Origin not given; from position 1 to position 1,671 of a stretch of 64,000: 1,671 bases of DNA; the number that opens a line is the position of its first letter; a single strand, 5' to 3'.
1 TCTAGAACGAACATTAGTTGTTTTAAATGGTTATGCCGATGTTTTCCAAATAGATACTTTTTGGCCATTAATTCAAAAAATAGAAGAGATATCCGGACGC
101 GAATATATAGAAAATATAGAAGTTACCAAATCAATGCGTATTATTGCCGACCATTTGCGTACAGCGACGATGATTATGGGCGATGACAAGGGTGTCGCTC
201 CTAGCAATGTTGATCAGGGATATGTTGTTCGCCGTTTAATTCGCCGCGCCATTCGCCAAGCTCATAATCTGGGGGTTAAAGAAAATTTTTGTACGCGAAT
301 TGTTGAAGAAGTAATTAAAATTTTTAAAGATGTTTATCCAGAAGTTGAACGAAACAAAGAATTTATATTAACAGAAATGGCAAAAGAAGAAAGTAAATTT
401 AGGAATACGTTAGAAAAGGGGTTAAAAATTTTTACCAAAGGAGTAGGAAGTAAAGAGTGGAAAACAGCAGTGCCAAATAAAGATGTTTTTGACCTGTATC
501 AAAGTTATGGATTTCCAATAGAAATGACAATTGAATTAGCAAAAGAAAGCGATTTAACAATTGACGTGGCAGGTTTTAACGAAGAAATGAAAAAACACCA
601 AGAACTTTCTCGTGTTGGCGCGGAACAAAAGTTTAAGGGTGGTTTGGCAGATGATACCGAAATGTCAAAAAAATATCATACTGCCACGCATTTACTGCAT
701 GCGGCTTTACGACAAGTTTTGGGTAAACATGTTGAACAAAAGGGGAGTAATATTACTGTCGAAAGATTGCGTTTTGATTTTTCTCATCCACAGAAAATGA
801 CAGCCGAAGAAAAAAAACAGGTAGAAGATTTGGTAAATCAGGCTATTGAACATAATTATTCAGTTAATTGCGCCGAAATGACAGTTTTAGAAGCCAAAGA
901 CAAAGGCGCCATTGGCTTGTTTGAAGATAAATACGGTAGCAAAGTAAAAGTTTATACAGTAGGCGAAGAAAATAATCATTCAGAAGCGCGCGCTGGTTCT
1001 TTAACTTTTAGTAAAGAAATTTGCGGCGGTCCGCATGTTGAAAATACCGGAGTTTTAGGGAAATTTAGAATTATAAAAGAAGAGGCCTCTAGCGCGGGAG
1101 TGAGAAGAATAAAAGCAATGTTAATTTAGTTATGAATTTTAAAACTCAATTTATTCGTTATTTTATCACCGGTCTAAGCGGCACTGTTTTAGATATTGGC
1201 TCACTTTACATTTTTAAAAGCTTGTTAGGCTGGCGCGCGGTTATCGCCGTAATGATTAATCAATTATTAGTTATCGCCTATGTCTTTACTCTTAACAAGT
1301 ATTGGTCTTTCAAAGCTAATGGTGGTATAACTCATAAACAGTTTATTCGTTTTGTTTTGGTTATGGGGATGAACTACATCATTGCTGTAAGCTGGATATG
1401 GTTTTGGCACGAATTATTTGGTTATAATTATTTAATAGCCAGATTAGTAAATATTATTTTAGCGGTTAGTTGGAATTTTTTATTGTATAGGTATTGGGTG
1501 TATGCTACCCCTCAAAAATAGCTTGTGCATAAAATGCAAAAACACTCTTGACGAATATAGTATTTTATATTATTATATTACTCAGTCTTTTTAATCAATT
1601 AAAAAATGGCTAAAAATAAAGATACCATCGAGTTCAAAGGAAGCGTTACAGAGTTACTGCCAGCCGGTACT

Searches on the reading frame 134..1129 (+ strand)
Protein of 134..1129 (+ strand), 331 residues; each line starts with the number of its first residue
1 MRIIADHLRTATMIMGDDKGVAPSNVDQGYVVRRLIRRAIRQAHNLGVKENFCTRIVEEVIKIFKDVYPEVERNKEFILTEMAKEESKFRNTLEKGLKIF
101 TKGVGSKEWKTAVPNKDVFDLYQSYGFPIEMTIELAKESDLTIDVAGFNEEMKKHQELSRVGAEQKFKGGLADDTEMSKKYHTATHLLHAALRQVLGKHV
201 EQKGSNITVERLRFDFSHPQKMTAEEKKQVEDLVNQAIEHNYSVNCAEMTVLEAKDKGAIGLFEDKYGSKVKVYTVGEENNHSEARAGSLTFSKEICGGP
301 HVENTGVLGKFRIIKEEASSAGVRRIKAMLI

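Call 28: find_encoding_contigs(protein=window:134-1129:+, flank=10000, max_places=10)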
Protein window:134-1129:+ (331 aa): no gene with exactly this product is on record in the collection.

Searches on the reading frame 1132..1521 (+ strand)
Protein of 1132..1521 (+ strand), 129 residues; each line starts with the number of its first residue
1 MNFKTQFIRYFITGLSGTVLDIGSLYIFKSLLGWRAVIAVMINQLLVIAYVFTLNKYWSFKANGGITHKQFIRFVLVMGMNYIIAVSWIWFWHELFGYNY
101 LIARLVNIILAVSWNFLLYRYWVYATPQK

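Call 30: find_encoding_contigs(protein=window:1132-1521:+, flank=10000, max_places=10)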
Protein window:1132-1521:+ (129 aa): 5 contigs read that carry it; 4 places shown.
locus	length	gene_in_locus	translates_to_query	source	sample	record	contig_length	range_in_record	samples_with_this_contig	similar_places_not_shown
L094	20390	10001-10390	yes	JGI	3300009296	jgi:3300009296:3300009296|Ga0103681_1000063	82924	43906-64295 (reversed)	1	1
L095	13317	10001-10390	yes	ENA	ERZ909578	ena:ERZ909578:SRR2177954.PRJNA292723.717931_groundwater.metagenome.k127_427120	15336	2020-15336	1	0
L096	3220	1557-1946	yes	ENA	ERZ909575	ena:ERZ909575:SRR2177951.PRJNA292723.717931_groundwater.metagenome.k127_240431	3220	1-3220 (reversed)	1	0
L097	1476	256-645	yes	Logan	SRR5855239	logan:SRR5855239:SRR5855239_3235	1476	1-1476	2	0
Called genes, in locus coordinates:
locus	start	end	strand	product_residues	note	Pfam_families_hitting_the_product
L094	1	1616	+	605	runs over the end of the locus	PF00391:PEP-utilizers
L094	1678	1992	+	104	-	PF01989:AcnX_swivel_put (faint), PF00391:PEP-utilizers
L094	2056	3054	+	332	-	PF01326:PPDK_N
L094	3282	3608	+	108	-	PF23477:zf_Tbcl_2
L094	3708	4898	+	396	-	PF02540:NAD_synthase (faint), PF03054:tRNA_Me_trans, PF20259:tRNA_Me_trans_M, PF20258:tRNA_Me_trans_C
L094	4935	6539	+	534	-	PF13687:DUF4153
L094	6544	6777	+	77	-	PF26604:CBU_0592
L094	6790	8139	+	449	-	-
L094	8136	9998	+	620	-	PF01411:tRNA-synt_2c, PF07973:tRNA_SAD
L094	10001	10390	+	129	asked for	PF04138:GtrA_DPMS_TM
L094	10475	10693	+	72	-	PF01176:eIF-1a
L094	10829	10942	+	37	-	PF00444:Ribosomal_L36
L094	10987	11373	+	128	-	PF00416:Ribosomal_S13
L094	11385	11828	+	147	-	PF00411:Ribosomal_S11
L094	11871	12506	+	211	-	PF00163:Ribosomal_S4, PF01479:S4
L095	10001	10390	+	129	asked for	PF04138:GtrA_DPMS_TM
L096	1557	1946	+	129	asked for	PF04138:GtrA_DPMS_TM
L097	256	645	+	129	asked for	PF04138:GtrA_DPMS_TM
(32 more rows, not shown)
